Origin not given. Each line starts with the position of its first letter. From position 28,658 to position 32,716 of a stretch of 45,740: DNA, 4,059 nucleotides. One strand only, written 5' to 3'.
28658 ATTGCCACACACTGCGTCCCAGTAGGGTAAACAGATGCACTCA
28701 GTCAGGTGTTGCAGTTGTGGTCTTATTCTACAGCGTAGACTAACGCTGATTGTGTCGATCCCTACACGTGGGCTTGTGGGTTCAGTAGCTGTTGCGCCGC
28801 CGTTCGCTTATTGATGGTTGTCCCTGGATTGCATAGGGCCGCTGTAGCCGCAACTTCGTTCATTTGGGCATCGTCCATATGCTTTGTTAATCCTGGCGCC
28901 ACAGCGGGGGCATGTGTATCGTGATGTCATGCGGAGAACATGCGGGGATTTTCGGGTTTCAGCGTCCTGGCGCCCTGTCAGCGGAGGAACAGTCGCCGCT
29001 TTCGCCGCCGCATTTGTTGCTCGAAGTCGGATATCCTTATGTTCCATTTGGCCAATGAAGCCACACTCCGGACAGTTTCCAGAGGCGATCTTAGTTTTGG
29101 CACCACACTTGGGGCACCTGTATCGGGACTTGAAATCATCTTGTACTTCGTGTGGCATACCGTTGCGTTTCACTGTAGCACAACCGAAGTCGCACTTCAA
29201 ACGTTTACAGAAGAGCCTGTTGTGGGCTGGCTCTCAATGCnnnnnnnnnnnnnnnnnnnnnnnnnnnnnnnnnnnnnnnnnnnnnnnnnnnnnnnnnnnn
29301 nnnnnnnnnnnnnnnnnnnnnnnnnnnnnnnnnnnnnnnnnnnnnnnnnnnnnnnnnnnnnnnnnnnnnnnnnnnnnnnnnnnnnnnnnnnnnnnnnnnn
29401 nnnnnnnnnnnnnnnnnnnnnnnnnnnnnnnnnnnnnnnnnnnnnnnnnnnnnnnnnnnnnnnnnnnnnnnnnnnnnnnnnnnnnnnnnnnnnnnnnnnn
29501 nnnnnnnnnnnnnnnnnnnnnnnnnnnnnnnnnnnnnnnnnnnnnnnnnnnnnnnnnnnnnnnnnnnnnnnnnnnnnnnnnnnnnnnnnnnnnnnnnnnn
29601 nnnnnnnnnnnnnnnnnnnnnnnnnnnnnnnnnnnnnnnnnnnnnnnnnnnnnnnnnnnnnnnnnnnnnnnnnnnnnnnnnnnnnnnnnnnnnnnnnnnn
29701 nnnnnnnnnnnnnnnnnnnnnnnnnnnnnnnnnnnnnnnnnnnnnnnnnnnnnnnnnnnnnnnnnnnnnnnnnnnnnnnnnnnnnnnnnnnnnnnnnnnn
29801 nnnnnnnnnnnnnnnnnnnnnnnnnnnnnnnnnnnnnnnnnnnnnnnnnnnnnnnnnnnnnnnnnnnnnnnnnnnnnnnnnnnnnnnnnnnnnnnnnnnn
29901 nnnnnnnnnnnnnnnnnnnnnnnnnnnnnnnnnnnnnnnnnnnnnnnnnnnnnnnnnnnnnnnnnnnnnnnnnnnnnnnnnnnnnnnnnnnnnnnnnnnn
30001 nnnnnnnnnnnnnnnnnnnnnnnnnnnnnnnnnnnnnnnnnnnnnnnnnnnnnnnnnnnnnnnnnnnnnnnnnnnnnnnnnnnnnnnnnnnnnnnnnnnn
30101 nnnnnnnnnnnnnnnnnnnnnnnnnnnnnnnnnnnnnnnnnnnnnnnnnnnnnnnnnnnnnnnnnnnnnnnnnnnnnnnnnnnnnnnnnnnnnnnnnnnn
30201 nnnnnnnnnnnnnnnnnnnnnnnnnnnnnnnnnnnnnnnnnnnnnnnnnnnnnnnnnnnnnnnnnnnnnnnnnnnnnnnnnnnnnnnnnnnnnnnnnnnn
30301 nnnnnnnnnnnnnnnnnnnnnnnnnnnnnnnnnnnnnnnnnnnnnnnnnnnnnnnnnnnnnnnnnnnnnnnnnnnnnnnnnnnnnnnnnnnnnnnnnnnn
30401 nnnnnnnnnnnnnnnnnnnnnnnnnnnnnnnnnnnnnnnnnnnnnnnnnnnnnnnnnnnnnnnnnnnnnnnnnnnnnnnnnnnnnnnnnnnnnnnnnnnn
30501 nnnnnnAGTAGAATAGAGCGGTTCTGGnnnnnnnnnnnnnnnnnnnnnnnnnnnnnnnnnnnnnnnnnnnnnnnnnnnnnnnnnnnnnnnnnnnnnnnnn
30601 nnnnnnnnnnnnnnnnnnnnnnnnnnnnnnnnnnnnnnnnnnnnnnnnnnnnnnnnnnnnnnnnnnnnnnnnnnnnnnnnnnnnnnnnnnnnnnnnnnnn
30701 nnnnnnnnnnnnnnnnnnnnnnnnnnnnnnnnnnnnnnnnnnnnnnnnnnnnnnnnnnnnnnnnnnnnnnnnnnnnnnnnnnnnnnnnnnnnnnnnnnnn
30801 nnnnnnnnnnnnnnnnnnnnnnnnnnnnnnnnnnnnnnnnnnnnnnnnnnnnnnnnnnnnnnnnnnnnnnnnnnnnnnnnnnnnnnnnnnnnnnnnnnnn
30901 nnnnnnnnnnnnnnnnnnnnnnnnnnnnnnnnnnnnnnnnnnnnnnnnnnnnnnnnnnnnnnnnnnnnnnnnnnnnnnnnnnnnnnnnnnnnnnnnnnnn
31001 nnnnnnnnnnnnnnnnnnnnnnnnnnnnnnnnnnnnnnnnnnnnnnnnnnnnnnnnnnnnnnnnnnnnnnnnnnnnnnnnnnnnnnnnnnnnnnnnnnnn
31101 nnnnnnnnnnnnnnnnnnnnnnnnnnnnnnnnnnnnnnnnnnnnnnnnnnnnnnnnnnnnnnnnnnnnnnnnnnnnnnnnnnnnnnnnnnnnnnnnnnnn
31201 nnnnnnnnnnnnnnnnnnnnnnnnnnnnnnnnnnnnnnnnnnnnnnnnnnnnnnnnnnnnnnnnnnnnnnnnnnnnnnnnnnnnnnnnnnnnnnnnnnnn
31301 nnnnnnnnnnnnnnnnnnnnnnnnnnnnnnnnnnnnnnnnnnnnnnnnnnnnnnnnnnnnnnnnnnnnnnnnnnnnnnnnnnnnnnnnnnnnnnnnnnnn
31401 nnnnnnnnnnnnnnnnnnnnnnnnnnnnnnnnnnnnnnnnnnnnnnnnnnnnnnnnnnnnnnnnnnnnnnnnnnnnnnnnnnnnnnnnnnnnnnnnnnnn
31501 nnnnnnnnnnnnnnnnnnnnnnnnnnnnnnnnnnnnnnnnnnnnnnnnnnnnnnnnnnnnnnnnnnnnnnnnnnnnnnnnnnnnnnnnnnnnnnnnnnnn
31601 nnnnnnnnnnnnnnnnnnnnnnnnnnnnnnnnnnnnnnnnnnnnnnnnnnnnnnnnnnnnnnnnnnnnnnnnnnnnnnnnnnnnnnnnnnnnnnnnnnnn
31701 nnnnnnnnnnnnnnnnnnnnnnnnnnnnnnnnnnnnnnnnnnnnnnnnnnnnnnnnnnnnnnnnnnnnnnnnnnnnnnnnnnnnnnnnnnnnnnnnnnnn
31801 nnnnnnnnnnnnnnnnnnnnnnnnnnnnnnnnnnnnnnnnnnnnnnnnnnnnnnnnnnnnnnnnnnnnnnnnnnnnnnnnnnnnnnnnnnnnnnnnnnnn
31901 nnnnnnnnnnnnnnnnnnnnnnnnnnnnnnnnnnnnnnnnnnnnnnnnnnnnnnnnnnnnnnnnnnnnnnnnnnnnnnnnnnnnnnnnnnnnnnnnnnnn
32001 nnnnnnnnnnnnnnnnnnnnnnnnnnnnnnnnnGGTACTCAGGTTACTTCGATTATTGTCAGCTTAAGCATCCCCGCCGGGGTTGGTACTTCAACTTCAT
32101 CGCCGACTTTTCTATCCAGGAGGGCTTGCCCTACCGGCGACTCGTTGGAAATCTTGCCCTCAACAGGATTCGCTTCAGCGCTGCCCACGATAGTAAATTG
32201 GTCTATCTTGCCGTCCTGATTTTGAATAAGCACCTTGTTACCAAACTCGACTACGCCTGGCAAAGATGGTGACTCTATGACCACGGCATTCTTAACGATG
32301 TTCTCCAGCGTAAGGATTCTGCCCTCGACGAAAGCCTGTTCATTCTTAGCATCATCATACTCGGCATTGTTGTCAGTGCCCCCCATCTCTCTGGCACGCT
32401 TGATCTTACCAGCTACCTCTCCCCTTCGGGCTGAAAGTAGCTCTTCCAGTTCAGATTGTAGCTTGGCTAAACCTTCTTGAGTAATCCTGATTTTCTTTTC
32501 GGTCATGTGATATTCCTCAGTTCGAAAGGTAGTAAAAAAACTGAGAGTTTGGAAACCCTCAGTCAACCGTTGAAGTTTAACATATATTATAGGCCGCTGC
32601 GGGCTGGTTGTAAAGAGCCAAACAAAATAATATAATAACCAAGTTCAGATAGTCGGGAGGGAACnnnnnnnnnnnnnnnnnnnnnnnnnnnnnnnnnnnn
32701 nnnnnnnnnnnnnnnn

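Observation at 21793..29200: Array of paralogous zinc-ribbon / TM / FN3 / TlpA-thioredoxin membrane proteins plus a soluble zinc-ribbon protein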

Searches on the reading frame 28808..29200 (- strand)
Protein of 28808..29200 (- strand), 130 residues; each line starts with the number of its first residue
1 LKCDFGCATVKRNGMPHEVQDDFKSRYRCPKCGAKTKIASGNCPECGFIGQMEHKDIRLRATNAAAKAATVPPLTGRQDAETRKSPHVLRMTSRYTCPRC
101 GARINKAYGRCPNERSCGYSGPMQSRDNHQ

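Call 3: search_protein_families(library=pfam, proteins=[window:28808-29200:-], max_evalue=0.01)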
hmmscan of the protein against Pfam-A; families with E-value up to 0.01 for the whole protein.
window:28808-29200:- (130 aa): 25 families
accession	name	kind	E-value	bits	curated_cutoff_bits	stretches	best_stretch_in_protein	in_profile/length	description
PF18073.7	Zn_ribbon_LapB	-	1.2e-07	31.7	25.7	1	27-52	1-26/28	Rubredoxin metal binding domain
PF10571.15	UPF0547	-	2.9e-06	27.7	29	1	29-49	3-23/26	Uncharacterised protein family UPF0547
PF23455.1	DUF7129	-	4.9e-06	26.6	30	1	24-47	9-34/45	Domain of unknown function (DUF7129)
PF12773.13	DZR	-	9.7e-06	26.1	27.3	1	27-47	25-45/45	Double zinc ribbon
PF07282.18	Cas12f1-like_TNB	-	0.00012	22.6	26.3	1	11-49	13-49/60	Cas12f1-like, TNB domain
PF03119.21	DNA_ligase_ZBD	-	0.00027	21.2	25.8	0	96-117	1-25/27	NAD-dependent DNA ligase C4 zinc finger domain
PF04438.22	zf-HIT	-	0.00039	20.6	24.7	0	92-103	11-22/30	HIT zinc finger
PF10058.14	Zn_ribbon_10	-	0.00055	20.1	24.2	0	12-35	31-53/54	ER junction formation factor lunapark, zinc ribbon finger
PF23548.1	Zn_ribbon_FGT1_2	-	0.00055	19.9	27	0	93-106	19-32/35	FORGETTER1 second zinc ribbon domain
PF00301.25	Rubredoxin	-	0.00066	20.1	23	0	25-36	33-44/47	Rubredoxin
PF25206.1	DUF7836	-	0.00083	19.6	26.7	0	24-39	28-43/59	Domain of unknown function (DUF7836)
PF14353.12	CpXC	-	0.0016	18.9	25.4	0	16-39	27-50/121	CpXC protein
PF22747.2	Zn_ribbon_DUF2089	-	0.0019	18.7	27.6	0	29-47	1-19/32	DUF2089 zinc ribbon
PF08271.17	Zn_Ribbon_TF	-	0.0039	17.1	29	0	94-102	19-27/43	TFIIB zinc-binding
PF17032.10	Zn_ribbon_15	-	0.004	18.4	28.9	0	23-47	51-73/73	zinc-ribbon family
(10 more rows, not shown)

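Call 4: search_protein_families(library=ncbifam, proteins=[window:28808-29200:-], max_evalue=0.01)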
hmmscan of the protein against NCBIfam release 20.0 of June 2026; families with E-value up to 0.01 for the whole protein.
window:28808-29200:- (130 aa): 8 families
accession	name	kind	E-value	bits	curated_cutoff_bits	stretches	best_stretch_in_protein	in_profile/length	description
NF049953.1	ribbon_DG_selen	exception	1.1e-05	25.4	130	1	18-48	139-169/172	zinc ribbon-containing (seleno)protein DG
NF033497.1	rubre_like_arch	subfamily_domain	1.4e-05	24.7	32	1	27-54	1-28/34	rubrerythrin-like domain-containing protein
NF008757.0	PRK11788.1-5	equivalog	2e-05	23.9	363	0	87-125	346-384/388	lipopolysaccharide assembly protein LapB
TIGR00416.1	sms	equivalog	5.5e-05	22.1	403.05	0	24-69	5-48/454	DNA repair protein RadA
NF008756.0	PRK11788.1-4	equivalog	0.00013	21.2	474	0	23-47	351-375/389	lipopolysaccharide assembly protein LapB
NF040506.1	PG0870_Nterm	domain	0.00035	20.6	50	0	93-119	10-50/56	PG0870-related protein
NF008753.0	PRK11788.1-1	equivalog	0.0062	15.7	395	0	23-47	351-375/389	lipopolysaccharide assembly protein LapB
NF005932.1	PRK07956.1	equivalog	0.0074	14.8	369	1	51-118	357-427/664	NAD-dependent DNA ligase LigA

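Call 39: find_homologous_proteins(query=window:28808-29161:-, max_evalue=0.001)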
Query window:28808-29161:- (117 aa): 11 proteins with E <= 0.001 among 20 candidates.
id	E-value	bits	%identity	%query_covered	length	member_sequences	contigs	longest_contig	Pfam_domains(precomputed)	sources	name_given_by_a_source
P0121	3.7e-42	161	64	96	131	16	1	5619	PF18073.8,PF14803.12,PF12773.14,PF26408.2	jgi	-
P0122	2.7e-41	159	67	92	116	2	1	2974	PF18073.8,PF10571.16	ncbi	-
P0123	1.5e-35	140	58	91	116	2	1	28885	PF12773.14,PF26408.2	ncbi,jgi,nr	ncbi:MAG: hypothetical protein FJ006_03475 [Chloroflexi bacterium]|nr:hypothetical protein [Chlorofl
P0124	3.7e-32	129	58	91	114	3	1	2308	PF18073.8,PF23455.2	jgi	jgi:predicted ATP-dependent serine protease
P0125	9.0e-32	128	54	91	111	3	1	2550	PF12773.14,PF10571.16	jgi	jgi:predicted ATP-dependent serine protease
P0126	4.8e-31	125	53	90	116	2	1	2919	PF18073.8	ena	-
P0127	8.3e-29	118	48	92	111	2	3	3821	PF10571.16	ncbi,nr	ncbi:MAG: hypothetical protein FJZ94_07560 [Chloroflexi bacterium]|nr:hypothetical protein [Chlorofl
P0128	9.5e-29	118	48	92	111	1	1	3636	-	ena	-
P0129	1.1e-28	118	51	91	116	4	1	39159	PF18073.8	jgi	jgi:predicted ATP-dependent serine protease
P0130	5.7e-28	116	54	95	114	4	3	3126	PF19335.6,PF18073.8,PF23455.2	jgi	jgi:predicted ATP-dependent serine protease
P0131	3.6e-27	113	51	91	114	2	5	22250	PF18073.8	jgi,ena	-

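Call 56: search_protein_representatives(alignment_id=A2)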
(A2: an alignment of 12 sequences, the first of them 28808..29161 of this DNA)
Query: 12 sequences, 116 profile positions. Proteins with E-value up to 0.001 (for the whole library): 124; up to 1e-10: 17; up to 1e-30: 1. The best 124 are listed.
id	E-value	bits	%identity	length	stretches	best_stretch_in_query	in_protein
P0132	6.3e-43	161.9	-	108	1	1-107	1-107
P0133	1.4e-30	122.2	-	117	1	1-111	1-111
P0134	1.7e-30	121.8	-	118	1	1-110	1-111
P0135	1.1e-26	109.6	-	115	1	4-109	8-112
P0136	8.0e-20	87.5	-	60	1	1-48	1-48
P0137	1.0e-17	80.7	-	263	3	4-110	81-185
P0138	1.3e-15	73.9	-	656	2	3-100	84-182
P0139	5.9e-15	71.8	-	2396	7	7-95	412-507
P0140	2.2e-14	69.9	-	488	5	1-30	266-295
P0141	7.0e-14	68.3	-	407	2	10-113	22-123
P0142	7.3e-14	68.3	-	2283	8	6-98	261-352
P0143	1.5e-13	67.3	-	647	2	4-101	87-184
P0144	2.1e-12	63.6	-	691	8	6-39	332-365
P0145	6.0e-12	62.1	-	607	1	9-113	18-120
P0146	6.8e-12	61.9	-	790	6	8-29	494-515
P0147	3.2e-11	59.8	-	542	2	3-99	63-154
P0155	1.7e-08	51.0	-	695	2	4-110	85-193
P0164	2.7e-07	47.1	-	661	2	4-100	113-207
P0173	1.9e-06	44.4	-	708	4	6-94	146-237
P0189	2.5e-05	40.7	-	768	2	9-108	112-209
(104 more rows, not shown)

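Call 57: search_protein_families(library=pfam, proteins=[P0137, P0138, P0141, P0143, P0145, P0147, P0155, P0164, P0173, P0189], max_evalue=0.00001)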
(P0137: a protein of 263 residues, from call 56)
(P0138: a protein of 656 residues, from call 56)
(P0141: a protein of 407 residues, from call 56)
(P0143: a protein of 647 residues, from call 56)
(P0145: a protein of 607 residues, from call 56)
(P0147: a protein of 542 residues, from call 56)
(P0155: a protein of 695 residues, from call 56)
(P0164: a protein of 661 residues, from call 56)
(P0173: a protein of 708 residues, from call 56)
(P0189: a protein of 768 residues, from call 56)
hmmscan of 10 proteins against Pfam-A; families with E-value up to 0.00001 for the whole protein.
P0137 (263 aa): 3 families
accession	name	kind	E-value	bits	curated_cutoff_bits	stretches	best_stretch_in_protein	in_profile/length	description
PF12773.13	DZR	-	7.4e-10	39.3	27.3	0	152-175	21-45/45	Double zinc ribbon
PF13248.11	Zn_ribbon_3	-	1.9e-06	27.6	27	0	155-176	3-24/26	zinc-ribbon domain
PF13240.11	Zn_Ribbon_1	-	2e-06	27.8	25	0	157-176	2-21/23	zinc-ribbon domain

P0138 (656 aa): 9 families
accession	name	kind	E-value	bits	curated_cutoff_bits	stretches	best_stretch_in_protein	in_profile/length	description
PF00578.27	AhpC-TSA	-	5e-24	85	26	1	518-636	1-123/124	AhpC/TSA family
PF08534.16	Redoxin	-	1.9e-20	73.6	26.6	1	517-644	1-138/148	Redoxin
PF16656.11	Pur_ac_phosph_N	-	3.9e-14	53.4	30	1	426-508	7-93/93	Purple acid Phosphatase, N-terminal domain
PF00041.27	fn3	-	3.3e-12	46.9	25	0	323-403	3-78/84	Fibronectin type III domain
PF10571.15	UPF0547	-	4.3e-12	46.4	29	1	158-178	1-21/26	Uncharacterised protein family UPF0547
PF12773.13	DZR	-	1.4e-09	38.3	27.3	0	157-178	24-45/45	Double zinc ribbon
PF17032.10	Zn_ribbon_15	-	3.9e-08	34.4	28.9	0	153-178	48-73/73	zinc-ribbon family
PF13248.11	Zn_ribbon_3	-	7.7e-08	32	27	0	159-179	4-24/26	zinc-ribbon domain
PF13905.12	Thioredoxin_8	-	3.3e-06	27.8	27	1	542-632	1-92/94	Thioredoxin-like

P0141 (407 aa): 1 family
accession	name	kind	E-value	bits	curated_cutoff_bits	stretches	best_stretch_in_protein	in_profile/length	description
PF18998.6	Flg_new_2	-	1.5e-14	54.2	23.6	1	276-344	2-71/73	Divergent InlB B-repeat domain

P0143 (647 aa): 10 families
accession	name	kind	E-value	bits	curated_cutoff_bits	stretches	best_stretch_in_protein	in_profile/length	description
PF00578.27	AhpC-TSA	-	1e-28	100.2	26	1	511-628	1-123/124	AhpC/TSA family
PF08534.16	Redoxin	-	7.3e-27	94.4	26.6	1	511-643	2-147/148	Redoxin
PF12773.13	DZR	-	1.1e-12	48.3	27.3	0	158-179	24-45/45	Double zinc ribbon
PF13240.11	Zn_Ribbon_1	-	1.7e-11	43.9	25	0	161-180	2-21/23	zinc-ribbon domain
PF13248.11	Zn_ribbon_3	-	1.8e-11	43.5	27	0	158-181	2-25/26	zinc-ribbon domain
PF16656.11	Pur_ac_phosph_N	-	2.9e-11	44.2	30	1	418-495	6-88/93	Purple acid Phosphatase, N-terminal domain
PF00041.27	fn3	-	9.5e-11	42.2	25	1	416-486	4-71/84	Fibronectin type III domain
PF17032.10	Zn_ribbon_15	-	2e-08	35.4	28.9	0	154-179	48-73/73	zinc-ribbon family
PF10571.15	UPF0547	-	4.7e-08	33.4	29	0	160-179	2-21/26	Uncharacterised protein family UPF0547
PF00085.26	Thioredoxin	-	2.3e-07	31.2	23.5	1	536-587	19-68/103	Thioredoxin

P0145 (607 aa): 4 families
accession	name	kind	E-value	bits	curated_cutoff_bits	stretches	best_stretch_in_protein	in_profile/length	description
PF18998.6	Flg_new_2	-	9.7e-15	54.8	23.6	1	268-336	2-69/73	Divergent InlB B-repeat domain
PF00578.27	AhpC-TSA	-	3.2e-14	53.4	26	1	439-584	1-123/124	AhpC/TSA family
PF08534.16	Redoxin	-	2.2e-10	41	26.6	1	440-599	3-144/148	Redoxin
PF16656.11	Pur_ac_phosph_N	-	1.3e-07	32.6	30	1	348-414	7-82/93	Purple acid Phosphatase, N-terminal domain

P0147 (542 aa): 6 families
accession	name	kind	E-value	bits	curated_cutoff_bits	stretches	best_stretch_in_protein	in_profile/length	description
PF00578.27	AhpC-TSA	-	7.7e-28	97.4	26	1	405-521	1-122/124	AhpC/TSA family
PF08534.16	Redoxin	-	2.1e-23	83.2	26.6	1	405-522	2-130/148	Redoxin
PF12773.13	DZR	-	1.5e-09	38.3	27.3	0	135-155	25-45/45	Double zinc ribbon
PF13905.12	Thioredoxin_8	-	1.2e-08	35.6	27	1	429-518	1-92/94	Thioredoxin-like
PF17032.10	Zn_ribbon_15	-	1.3e-06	29.5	28.9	0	132-155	50-73/73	zinc-ribbon family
PF10571.15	UPF0547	-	4.7e-06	27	29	0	12-35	3-26/26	Uncharacterised protein family UPF0547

P0155 (695 aa): 9 families
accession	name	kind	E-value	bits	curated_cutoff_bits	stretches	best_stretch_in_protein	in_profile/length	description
PF00578.27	AhpC-TSA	-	5.8e-19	68.7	26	1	544-676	2-123/124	AhpC/TSA family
PF08534.16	Redoxin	-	4.8e-17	62.6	26.6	1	543-691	2-147/148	Redoxin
PF12773.13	DZR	-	1.3e-14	54.5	27.3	1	7-49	1-44/45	Double zinc ribbon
PF16656.11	Pur_ac_phosph_N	-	4e-11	43.8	30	1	452-533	7-93/93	Purple acid Phosphatase, N-terminal domain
PF13240.11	Zn_Ribbon_1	-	7.5e-10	38.7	25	0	7-27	2-22/23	zinc-ribbon domain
PF13905.12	Thioredoxin_8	-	5e-08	33.6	27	1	576-673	1-93/94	Thioredoxin-like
PF17032.10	Zn_ribbon_15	-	1.9e-07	32.2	28.9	0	83-109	46-72/73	zinc-ribbon family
PF13248.11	Zn_ribbon_3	-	9.2e-07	28.6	27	0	3-24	1-22/26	zinc-ribbon domain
PF18998.6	Flg_new_2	-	1.1e-06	29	23.6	1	368-440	5-71/73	Divergent InlB B-repeat domain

P0164 (661 aa): 7 families
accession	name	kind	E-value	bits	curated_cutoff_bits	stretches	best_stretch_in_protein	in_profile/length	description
PF00578.27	AhpC-TSA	-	8.3e-25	87.6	26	1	521-641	1-123/124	AhpC/TSA family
PF08534.16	Redoxin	-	6.5e-20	71.9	26.6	1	521-657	2-148/148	Redoxin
PF16656.11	Pur_ac_phosph_N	-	5.4e-11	43.4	30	1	438-496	15-85/93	Purple acid Phosphatase, N-terminal domain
PF12773.13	DZR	-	3.2e-10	40.5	27.3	0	188-207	26-45/45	Double zinc ribbon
PF13905.12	Thioredoxin_8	-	1.2e-08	35.5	27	1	546-638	1-93/94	Thioredoxin-like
PF13240.11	Zn_Ribbon_1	-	1.4e-08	34.6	25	0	189-208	2-21/23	zinc-ribbon domain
PF00041.27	fn3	-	1.8e-07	31.7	25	0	330-403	5-75/84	Fibronectin type III domain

P0173 (708 aa): 3 families
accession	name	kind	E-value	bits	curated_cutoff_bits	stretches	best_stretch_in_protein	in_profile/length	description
PF19335.5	HMBD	-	4e-56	187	23.6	4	149-174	2-27/28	Heavy metal binding domain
PF00346.24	Complex1_49kDa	-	5.8e-18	65.4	24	1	532-624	57-155/271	Respiratory-chain NADH dehydrogenase, 49 Kd subunit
PF13248.11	Zn_ribbon_3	-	5.9e-06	26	27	0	282-295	4-17/26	zinc-ribbon domain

P0189 (768 aa): 8 families
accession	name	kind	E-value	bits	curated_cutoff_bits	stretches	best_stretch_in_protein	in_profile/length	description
PF00578.27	AhpC-TSA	-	9e-26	90.7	26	1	630-748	3-123/124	AhpC/TSA family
PF08534.16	Redoxin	-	7.1e-24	84.7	26.6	1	629-755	3-137/148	Redoxin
PF16656.11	Pur_ac_phosph_N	-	1.5e-16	61.2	30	2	537-618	6-93/93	Purple acid Phosphatase, N-terminal domain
PF00041.27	fn3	-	3e-09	37.4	25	0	536-613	5-80/84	Fibronectin type III domain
PF13905.12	Thioredoxin_8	-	5.2e-08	33.6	27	1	652-745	1-93/94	Thioredoxin-like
PF10571.15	UPF0547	-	6.7e-07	29.8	29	0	44-63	2-21/26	Uncharacterised protein family UPF0547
PF13240.11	Zn_Ribbon_1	-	5.5e-06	26.5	25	0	45-64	2-21/23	zinc-ribbon domain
PF16655.11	PhoD_N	-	6.2e-06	27.1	30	0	476-518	49-86/90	PhoD-like phosphatase, N-terminal domain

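Call 68: predict_structure(alignment_id=A2)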
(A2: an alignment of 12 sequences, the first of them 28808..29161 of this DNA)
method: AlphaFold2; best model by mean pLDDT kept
length: 117 residues; sequences in the alignment: 12
mean_pLDDT: 65.4   pTM: 0.32
mean pLDDT of the five models: 65.4, 63.3, 62.0, 61.8, 61.6
residues with pLDDT >= 90: 0; 70-90: 61; 50-70: 25; < 50: 31
segments of 3 or more residues with pLDDT < 50: 1-9, 59-77
pLDDT, mean of each block of 10 residues (from residue 1): 46 75 78 83 57 52 38 46 83 82 83 61
secondary structure, 60 per line:
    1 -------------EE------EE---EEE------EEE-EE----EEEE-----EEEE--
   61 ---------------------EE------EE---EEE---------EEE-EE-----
elements in order: E27-29 E36-38 E46-49 E55-58 E95-97 E107-109

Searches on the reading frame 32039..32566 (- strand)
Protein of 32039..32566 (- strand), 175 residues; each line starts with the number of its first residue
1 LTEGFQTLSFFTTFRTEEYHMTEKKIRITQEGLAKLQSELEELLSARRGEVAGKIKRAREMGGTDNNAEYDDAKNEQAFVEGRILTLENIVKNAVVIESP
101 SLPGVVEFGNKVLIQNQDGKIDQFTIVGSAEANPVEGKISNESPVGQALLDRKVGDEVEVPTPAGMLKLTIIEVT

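Call 8: search_protein_families(library=pfam, proteins=[window:32039-32566:-], max_evalue=0.00001)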
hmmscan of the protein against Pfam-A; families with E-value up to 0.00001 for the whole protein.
window:32039-32566:- (175 aa): 2 families
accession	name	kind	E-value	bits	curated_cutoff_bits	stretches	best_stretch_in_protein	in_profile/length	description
PF01272.25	GreA_GreB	-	1.4e-25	89.5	26.9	1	104-175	4-76/77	Transcription elongation factor, GreA/GreB, C-term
PF03449.20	GreA_GreB_N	-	8e-22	77.7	24.5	1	27-96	2-71/71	Transcription elongation factor, N-terminal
